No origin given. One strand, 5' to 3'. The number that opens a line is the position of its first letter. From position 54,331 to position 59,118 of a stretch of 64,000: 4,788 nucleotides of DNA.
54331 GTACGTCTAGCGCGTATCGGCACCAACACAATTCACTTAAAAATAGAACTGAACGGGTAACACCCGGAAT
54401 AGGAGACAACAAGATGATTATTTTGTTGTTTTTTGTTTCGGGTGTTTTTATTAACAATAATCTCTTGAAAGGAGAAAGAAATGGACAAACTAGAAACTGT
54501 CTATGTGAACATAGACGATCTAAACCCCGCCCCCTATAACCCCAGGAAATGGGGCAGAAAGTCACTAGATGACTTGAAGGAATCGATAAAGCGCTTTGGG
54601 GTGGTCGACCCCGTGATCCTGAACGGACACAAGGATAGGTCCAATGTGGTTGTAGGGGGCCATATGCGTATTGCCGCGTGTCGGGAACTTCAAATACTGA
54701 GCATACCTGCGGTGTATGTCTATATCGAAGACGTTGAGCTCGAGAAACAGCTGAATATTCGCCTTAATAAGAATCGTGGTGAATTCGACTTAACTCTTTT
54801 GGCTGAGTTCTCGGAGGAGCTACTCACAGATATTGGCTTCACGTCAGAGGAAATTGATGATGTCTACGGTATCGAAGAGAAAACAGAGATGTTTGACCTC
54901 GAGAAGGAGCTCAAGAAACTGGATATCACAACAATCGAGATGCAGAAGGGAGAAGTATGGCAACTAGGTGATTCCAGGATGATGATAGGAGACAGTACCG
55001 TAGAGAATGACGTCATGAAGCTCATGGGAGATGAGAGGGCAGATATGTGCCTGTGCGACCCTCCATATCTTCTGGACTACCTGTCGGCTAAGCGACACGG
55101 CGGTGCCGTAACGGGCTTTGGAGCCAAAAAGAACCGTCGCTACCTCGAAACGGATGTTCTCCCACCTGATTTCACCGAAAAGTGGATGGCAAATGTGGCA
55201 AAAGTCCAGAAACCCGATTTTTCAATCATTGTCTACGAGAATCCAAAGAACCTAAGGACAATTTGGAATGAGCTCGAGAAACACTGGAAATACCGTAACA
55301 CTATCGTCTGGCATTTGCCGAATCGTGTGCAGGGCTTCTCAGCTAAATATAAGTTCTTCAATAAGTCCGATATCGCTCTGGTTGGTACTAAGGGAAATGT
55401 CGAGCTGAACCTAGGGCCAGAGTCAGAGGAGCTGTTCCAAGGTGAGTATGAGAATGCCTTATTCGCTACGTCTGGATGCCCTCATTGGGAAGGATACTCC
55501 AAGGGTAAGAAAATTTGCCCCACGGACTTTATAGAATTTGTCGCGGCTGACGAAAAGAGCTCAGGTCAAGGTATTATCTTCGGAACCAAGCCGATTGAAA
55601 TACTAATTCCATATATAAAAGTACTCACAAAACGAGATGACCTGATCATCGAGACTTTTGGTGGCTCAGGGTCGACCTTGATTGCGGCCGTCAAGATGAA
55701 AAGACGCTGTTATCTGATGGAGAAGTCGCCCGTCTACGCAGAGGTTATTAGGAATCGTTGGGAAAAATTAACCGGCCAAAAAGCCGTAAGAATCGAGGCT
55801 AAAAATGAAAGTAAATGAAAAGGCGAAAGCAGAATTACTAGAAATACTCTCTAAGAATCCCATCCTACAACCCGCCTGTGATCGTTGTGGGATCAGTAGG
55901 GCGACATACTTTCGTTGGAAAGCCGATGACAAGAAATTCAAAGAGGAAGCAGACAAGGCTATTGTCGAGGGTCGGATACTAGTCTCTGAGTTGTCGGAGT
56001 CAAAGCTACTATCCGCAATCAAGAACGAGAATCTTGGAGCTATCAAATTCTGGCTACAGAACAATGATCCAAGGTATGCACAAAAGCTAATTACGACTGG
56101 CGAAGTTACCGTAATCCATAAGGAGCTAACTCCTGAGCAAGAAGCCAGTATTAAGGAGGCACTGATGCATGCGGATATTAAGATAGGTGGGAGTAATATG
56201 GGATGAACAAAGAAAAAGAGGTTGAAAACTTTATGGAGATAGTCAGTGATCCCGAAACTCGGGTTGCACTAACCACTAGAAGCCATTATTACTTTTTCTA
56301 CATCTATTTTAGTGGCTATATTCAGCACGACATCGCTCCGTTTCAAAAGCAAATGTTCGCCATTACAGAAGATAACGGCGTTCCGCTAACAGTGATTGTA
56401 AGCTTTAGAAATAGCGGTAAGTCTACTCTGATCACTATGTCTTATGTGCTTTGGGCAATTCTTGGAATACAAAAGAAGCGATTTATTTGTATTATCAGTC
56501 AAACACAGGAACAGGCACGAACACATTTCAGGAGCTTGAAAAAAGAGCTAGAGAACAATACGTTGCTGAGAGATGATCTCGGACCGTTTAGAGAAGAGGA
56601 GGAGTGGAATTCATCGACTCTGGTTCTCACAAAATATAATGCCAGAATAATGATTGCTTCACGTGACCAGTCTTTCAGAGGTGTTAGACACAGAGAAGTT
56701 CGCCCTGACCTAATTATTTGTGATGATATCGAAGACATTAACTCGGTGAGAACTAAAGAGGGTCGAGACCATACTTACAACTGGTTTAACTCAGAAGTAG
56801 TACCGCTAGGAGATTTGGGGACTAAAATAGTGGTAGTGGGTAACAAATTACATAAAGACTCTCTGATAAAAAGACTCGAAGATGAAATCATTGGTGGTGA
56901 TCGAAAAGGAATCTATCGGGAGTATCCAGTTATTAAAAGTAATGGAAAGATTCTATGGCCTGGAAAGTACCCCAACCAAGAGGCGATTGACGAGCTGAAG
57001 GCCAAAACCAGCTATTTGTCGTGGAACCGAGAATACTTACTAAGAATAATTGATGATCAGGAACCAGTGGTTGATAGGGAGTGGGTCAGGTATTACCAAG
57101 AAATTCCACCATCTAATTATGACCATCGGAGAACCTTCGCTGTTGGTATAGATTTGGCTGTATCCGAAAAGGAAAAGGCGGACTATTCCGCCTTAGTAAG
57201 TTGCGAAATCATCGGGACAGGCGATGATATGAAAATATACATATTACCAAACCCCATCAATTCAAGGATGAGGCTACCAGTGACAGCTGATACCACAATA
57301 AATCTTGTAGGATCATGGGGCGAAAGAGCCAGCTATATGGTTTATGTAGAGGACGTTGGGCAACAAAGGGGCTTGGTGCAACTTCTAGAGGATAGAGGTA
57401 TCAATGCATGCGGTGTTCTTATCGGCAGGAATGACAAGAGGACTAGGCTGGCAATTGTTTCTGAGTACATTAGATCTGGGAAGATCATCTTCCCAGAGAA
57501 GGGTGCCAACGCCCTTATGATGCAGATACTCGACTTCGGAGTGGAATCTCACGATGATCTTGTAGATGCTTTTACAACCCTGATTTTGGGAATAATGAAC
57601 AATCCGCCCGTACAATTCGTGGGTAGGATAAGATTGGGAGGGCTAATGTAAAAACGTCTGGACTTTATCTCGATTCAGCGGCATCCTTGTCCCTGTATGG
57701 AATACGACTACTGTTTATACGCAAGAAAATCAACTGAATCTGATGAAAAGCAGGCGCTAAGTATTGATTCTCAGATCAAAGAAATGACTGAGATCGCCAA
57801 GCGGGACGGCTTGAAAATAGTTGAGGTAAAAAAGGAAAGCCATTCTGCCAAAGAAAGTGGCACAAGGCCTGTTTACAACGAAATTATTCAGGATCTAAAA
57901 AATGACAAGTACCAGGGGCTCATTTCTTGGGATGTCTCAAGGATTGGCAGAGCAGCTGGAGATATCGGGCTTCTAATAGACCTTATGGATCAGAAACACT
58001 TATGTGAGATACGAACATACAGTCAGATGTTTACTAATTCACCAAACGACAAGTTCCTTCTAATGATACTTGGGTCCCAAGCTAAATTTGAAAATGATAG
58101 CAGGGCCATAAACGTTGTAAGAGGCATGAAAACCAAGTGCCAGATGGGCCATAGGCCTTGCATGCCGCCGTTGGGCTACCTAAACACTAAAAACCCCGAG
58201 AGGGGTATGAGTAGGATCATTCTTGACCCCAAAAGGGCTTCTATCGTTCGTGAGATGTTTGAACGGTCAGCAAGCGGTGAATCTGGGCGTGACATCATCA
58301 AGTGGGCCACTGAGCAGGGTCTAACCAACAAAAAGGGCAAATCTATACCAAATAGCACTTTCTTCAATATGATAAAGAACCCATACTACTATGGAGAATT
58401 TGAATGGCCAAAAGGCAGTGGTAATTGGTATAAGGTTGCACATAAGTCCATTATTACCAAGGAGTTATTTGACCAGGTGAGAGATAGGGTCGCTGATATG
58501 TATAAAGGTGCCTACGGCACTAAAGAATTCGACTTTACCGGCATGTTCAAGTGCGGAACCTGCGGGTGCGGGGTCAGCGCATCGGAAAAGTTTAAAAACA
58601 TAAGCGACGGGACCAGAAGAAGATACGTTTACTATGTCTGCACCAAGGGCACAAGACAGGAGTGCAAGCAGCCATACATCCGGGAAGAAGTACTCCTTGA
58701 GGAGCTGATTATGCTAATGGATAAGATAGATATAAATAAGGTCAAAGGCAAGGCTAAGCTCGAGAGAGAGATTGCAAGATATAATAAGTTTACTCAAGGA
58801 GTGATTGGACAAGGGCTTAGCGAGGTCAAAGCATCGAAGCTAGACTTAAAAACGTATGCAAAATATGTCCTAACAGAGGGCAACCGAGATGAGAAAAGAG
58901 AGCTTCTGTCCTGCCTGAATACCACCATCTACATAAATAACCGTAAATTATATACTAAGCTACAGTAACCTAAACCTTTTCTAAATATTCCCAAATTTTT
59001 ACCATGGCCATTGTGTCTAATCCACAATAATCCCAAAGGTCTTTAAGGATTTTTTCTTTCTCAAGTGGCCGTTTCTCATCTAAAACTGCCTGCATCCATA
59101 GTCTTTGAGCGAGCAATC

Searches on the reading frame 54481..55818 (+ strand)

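Call 23: search_protein_families(library=pfam, proteins=[window:54481-55818:+])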
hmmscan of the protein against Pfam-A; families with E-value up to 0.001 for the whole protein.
window:54481-55818:+ (445 aa): 2 families
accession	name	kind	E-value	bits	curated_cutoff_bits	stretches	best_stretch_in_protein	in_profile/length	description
PF01555.25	N6_N4_Mtase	-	6.5e-18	65.9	26.7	1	188-423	2-219/221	DNA methylase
PF02195.25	ParB_N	-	9.8e-10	38.8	26.3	1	9-87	6-85/95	ParB N-terminal domain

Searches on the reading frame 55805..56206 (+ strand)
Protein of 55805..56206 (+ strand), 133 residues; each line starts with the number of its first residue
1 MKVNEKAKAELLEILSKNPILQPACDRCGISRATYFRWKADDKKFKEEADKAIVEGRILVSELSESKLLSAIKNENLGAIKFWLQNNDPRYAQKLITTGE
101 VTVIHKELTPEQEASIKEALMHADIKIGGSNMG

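Call 23: search_protein_families(library=pfam, proteins=[window:55805-56206:+])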
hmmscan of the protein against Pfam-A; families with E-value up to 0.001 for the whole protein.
window:55805-56206:+ (133 aa): 1 family
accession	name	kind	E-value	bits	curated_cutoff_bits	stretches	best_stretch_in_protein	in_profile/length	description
PF13022.12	HTH_Tnp_1_2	-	1.2e-06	29.1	27.9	1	11-88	15-97/122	Helix-turn-helix of insertion element transposase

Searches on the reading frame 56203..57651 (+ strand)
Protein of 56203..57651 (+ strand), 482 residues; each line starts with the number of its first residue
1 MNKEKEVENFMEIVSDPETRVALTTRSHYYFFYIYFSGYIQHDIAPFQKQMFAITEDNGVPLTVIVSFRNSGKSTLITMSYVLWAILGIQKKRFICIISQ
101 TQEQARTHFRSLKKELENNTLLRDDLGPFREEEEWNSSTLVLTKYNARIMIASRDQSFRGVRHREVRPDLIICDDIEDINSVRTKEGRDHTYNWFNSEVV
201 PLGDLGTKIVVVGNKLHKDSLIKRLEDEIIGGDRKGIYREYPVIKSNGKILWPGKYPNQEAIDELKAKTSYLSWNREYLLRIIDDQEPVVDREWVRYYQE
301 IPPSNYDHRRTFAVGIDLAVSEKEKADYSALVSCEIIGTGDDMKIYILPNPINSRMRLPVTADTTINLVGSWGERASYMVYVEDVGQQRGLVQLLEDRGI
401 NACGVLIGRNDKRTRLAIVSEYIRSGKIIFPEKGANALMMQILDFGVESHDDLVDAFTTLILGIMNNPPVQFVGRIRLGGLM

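Call 23: search_protein_families(library=pfam, proteins=[window:56203-57651:+])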
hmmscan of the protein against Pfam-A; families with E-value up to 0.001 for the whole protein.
window:56203-57651:+ (482 aa): 2 families
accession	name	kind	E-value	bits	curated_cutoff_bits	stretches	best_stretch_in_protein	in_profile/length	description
PF17289.8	Terminase_6C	-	1.7e-07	31.8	22.6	1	314-460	1-151/155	Terminase RNaseH-like domain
PF05876.18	GpA_ATPase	-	3.6e-05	24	25.6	1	37-187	4-148/247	Phage terminase large subunit gpA, ATPase domain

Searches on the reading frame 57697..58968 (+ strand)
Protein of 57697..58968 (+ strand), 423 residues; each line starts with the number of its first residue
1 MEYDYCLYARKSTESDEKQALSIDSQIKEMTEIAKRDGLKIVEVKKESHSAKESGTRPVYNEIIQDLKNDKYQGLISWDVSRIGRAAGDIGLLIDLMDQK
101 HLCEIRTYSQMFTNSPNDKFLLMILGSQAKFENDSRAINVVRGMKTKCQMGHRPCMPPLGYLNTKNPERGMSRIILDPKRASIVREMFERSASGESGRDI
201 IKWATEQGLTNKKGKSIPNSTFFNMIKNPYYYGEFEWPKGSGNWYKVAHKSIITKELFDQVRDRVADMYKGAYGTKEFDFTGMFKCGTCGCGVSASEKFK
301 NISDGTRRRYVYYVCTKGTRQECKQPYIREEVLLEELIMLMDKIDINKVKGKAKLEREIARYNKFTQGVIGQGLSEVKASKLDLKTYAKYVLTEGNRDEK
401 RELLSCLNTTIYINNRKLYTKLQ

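Call 23: search_protein_families(library=pfam, proteins=[window:57697-58968:+])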
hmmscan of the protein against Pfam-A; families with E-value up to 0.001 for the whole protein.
window:57697-58968:+ (423 aa): 3 families
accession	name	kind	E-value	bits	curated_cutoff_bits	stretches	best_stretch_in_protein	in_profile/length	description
PF00239.26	Resolvase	-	2.8e-21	76.6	23.3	1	7-152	3-144/145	Resolvase, N terminal domain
PF07508.19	Recombinase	-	2e-16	60.5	21.1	1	178-266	1-100/102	Recombinase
PF13408.12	Zn_ribbon_recom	-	3.7e-08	34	25.3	1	280-336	2-52/58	Recombinase zinc beta ribbon domain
